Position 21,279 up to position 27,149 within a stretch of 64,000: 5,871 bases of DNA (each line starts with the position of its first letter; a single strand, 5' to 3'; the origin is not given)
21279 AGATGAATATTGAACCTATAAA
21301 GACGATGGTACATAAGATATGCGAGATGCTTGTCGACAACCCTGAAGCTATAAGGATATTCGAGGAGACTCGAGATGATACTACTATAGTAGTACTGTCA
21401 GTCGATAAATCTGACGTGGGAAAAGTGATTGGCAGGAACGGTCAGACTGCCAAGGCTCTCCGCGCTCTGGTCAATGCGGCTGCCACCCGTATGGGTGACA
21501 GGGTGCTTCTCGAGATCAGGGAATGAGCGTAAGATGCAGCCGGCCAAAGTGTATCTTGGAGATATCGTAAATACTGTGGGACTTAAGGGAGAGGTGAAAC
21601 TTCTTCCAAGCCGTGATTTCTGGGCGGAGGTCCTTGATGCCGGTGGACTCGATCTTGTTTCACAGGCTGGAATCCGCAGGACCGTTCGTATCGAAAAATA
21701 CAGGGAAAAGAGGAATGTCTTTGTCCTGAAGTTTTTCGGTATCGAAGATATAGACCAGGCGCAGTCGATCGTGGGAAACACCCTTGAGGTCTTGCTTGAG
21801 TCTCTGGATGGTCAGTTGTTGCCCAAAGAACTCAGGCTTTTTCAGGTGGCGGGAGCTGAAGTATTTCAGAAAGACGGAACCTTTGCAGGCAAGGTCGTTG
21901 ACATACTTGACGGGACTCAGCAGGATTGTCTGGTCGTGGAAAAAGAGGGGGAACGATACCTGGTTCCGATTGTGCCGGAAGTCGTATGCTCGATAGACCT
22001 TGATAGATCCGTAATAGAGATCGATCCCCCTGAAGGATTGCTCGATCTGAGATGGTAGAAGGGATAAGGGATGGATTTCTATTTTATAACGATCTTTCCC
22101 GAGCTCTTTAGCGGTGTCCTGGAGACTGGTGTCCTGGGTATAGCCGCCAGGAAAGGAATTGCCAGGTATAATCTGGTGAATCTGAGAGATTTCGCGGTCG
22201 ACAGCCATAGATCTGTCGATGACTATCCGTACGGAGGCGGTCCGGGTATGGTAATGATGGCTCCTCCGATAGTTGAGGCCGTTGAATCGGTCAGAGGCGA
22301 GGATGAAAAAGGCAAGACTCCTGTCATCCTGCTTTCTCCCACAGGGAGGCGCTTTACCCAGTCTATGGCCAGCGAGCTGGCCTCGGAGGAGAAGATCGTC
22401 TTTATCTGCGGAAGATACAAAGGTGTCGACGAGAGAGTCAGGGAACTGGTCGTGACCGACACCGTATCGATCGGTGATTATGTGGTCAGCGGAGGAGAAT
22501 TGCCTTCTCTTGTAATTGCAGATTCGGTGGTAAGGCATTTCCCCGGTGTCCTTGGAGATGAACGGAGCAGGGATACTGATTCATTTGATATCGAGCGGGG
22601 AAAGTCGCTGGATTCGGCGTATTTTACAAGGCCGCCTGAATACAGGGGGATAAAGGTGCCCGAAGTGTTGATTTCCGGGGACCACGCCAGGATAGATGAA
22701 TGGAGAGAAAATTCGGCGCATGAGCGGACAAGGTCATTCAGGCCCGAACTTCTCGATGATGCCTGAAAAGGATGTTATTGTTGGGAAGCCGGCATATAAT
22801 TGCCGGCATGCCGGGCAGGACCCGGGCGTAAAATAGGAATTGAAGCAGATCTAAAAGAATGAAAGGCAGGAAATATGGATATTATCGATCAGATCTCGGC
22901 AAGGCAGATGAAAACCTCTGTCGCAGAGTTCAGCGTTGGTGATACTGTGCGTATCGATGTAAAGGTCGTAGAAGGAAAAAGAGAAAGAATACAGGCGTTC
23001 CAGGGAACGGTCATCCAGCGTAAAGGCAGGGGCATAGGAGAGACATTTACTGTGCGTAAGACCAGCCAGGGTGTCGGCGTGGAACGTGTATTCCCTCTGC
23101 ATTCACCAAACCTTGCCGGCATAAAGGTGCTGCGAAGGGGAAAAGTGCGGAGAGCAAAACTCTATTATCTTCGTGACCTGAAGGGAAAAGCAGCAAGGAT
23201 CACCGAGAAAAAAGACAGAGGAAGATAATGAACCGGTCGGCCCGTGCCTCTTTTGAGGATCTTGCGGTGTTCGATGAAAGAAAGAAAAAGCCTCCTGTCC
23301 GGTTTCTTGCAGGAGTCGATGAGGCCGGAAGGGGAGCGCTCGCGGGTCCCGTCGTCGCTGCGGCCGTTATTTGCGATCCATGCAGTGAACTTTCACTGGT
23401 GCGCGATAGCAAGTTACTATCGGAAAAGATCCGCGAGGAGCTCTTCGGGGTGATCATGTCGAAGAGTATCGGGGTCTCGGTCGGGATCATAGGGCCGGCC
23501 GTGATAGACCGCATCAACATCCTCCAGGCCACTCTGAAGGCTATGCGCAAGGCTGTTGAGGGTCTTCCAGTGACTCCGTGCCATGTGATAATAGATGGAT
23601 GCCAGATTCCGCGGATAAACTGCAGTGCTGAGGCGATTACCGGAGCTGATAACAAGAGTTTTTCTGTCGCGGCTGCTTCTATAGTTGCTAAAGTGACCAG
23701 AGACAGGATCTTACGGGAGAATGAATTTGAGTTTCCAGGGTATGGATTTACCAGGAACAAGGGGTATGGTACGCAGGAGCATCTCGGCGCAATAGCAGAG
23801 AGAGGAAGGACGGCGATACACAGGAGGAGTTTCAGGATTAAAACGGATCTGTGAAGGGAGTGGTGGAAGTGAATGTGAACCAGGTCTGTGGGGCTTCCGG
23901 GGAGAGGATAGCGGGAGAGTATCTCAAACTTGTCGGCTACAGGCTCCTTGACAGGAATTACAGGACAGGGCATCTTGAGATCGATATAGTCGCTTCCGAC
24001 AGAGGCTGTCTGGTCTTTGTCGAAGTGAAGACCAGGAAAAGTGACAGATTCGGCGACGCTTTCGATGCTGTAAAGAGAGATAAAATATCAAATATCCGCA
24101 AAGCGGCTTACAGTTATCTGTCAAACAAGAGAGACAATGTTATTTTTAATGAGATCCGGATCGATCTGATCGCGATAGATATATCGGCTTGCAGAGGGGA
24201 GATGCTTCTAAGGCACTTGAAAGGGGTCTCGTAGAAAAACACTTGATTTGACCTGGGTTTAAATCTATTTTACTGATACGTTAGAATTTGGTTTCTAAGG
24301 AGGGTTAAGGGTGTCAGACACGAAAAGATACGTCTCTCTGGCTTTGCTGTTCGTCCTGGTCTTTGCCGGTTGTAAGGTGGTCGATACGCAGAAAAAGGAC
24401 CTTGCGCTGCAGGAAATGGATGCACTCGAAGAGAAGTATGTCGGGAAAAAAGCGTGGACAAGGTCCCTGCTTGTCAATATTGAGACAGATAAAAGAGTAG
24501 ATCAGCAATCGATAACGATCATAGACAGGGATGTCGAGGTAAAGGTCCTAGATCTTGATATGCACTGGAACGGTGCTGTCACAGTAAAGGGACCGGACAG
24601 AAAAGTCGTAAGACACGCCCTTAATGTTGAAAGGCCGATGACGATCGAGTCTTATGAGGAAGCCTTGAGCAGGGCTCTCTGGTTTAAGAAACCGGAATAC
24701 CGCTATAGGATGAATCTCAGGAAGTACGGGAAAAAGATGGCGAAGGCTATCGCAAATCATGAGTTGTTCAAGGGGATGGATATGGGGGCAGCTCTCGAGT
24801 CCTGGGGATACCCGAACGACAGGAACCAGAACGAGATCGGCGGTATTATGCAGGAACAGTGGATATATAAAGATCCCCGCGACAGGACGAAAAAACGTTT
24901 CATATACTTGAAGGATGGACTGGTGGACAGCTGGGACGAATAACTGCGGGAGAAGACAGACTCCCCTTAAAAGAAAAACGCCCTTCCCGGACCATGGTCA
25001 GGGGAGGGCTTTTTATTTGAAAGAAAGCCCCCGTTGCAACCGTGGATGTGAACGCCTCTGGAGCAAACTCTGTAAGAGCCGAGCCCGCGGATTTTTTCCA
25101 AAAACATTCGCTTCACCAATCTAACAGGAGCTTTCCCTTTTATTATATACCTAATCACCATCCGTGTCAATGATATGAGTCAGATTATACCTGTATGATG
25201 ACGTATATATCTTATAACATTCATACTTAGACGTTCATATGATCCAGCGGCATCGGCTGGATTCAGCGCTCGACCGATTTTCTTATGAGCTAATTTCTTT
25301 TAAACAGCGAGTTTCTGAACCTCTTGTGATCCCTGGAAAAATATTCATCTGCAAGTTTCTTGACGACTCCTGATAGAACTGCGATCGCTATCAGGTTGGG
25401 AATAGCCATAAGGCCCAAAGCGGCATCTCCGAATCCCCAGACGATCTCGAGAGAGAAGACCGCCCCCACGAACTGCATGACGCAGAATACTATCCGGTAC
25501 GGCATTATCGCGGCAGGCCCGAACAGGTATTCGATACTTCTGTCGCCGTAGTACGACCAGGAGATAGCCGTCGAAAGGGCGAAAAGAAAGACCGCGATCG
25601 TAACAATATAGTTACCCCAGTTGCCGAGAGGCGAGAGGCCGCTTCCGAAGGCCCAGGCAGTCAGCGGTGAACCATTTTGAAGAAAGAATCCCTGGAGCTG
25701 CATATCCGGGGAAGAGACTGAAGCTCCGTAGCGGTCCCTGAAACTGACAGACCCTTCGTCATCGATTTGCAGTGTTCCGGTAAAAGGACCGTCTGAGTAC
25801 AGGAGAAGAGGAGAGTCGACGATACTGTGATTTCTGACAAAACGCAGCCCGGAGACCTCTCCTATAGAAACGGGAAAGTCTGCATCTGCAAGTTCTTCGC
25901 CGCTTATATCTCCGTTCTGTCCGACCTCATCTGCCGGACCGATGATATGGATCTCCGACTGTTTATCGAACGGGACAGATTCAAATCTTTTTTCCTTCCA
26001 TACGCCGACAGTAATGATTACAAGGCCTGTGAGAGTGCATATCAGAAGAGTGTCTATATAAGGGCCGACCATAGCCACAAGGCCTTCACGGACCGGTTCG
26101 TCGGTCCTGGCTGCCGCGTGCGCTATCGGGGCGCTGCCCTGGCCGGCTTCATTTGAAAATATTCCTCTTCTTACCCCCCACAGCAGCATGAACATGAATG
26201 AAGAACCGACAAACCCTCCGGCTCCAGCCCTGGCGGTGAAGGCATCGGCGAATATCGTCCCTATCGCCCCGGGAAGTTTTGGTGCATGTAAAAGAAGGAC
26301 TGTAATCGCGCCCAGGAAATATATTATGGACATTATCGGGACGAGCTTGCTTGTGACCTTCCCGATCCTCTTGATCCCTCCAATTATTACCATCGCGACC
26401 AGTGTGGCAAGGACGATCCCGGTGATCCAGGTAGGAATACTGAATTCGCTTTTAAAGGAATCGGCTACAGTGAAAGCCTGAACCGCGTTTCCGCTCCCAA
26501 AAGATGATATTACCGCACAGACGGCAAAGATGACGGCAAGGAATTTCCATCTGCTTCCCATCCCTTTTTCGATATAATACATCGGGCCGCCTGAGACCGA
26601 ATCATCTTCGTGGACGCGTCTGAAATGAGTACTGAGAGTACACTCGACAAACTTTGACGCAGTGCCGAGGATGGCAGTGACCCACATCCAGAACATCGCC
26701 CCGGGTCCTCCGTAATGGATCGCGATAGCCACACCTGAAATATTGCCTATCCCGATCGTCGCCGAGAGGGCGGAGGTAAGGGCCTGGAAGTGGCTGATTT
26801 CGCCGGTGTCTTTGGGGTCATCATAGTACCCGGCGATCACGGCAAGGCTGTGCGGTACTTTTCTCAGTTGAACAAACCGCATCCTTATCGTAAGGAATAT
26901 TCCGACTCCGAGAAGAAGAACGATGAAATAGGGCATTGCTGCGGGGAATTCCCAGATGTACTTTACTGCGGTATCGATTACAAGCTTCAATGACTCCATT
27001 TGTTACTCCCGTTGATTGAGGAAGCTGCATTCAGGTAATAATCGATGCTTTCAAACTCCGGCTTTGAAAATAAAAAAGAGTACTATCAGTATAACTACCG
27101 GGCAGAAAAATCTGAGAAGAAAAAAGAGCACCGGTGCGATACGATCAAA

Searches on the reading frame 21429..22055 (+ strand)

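Call 31: search_protein_families(library=pfam, max_evalue=0.000001, proteins=[window:21429-22055:+])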
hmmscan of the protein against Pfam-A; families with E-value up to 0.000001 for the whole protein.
window:21429-22055:+ (209 aa): 3 families
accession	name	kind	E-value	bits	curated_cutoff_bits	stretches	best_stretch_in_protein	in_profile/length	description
PF01782.24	RimM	-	2e-15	57.2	23.5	1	43-121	2-80/84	RimM N-terminal domain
PF24986.1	PRC_RimM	-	3.6e-14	52.6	27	1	141-204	5-69/69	RimM PRC barrel domain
PF05239.21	PRC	-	3.9e-07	30.4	21.2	1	134-205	3-78/78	PRC-barrel domain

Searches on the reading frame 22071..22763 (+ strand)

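Call 31: search_protein_families(library=pfam, max_evalue=0.000001, proteins=[window:22071-22763:+])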
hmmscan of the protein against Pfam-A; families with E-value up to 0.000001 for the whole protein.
window:22071-22763:+ (231 aa): 1 family
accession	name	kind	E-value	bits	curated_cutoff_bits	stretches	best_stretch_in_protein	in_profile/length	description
PF01746.26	tRNA_m1G_MT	-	7.8e-57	192.6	27.3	1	25-225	4-195/195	tRNA (Guanine-1)-methyltransferase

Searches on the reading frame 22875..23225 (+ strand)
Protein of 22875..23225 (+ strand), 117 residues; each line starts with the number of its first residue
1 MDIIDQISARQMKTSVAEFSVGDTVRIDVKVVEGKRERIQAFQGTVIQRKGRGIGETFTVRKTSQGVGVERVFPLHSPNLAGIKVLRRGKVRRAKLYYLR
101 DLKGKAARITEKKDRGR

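Call 31: search_protein_families(library=pfam, max_evalue=0.000001, proteins=[window:22875-23225:+])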
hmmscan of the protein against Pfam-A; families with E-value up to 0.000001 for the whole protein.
window:22875-23225:+ (117 aa): 1 family
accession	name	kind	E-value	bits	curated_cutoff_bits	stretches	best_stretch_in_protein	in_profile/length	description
PF01245.26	Ribosomal_L19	-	1.7e-49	166.8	22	1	3-112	2-111/111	Ribosomal protein L19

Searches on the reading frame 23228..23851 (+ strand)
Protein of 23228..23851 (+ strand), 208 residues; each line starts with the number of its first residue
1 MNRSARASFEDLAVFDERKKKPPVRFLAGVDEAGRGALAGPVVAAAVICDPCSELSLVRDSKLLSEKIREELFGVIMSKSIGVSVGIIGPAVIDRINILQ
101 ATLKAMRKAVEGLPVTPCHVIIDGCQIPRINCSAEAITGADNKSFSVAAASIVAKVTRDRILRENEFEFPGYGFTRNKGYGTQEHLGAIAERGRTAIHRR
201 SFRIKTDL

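Call 31: search_protein_families(library=pfam, max_evalue=0.000001, proteins=[window:23228-23851:+])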
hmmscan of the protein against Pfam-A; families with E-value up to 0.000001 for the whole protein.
window:23228-23851:+ (208 aa): 1 family
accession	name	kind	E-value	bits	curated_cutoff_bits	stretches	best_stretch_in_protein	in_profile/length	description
PF01351.25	RNase_HII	-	1.9e-40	139.4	25.8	1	28-203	1-197/199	Ribonuclease HII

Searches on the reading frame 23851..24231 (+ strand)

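Call 31: search_protein_families(library=pfam, max_evalue=0.000001, proteins=[window:23851-24231:+])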
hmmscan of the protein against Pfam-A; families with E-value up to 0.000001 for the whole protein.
window:23851-24231:+ (127 aa): 2 families
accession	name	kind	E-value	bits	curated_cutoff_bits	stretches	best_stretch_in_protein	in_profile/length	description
PF02021.23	UPF0102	-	1.4e-25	89.9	23.6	1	17-109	1-80/80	Uncharacterised protein family UPF0102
PF08378.17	NERD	-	3.9e-07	31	22.1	0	14-79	2-77/111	Nuclease-related domain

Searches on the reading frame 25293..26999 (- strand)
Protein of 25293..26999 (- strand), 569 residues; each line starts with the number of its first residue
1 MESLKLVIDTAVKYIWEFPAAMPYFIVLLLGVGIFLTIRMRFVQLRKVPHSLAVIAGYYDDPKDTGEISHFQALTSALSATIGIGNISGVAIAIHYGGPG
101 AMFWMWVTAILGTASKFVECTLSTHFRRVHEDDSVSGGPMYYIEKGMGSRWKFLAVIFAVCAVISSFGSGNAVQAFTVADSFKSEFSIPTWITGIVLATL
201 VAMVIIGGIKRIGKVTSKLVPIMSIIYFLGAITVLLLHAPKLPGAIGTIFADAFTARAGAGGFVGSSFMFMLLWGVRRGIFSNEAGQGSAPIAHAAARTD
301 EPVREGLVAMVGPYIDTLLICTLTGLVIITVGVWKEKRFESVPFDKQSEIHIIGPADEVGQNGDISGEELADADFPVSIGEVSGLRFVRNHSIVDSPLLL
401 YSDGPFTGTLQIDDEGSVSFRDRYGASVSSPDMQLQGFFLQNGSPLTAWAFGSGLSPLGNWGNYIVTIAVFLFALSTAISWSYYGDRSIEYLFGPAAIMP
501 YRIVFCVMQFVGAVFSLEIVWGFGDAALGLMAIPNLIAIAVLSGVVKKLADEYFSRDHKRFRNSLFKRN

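Call 31: search_protein_families(library=pfam, max_evalue=0.000001, proteins=[window:25293-26999:-])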
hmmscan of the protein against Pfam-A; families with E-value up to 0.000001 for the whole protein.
window:25293-26999:- (569 aa): 2 families
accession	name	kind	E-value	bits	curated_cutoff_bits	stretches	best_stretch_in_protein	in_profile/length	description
PF01235.23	Na_Ala_symp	-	2.6e-142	475.2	24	1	63-560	8-386/392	Sodium:alanine symporter family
PF13520.12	AA_permease_2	-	1.3e-07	31.3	27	1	69-256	2-189/427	Amino acid permease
